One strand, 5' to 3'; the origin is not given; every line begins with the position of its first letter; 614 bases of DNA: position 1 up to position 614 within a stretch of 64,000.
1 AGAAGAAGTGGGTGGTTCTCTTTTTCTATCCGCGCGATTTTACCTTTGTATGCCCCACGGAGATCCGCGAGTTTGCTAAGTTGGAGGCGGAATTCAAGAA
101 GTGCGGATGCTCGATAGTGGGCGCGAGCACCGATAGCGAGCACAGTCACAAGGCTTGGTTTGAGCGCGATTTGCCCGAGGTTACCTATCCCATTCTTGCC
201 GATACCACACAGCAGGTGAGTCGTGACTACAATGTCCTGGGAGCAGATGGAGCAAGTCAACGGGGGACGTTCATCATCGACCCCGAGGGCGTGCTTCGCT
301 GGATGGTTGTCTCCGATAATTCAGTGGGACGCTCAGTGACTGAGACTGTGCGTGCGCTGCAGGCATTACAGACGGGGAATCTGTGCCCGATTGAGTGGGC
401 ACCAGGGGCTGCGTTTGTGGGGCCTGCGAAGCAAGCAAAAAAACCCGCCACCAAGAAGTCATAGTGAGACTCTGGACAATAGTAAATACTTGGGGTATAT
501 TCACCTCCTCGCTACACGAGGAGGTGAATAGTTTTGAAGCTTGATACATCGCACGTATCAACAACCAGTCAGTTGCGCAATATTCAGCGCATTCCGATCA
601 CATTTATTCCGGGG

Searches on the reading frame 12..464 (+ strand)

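Call 18: search_protein_families(library=pfam, proteins=[window:12-464:+], max_evalue=0.001)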
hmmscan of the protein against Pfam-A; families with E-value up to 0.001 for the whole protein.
window:12-464:+ (150 aa): 2 families
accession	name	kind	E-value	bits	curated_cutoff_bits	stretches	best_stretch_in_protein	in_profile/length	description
PF00578.27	AhpC-TSA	-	5.9e-30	104.2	26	1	2-97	29-123/124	AhpC/TSA family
PF08534.16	Redoxin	-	1.2e-12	48.3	26.6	1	2-111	32-145/148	Redoxin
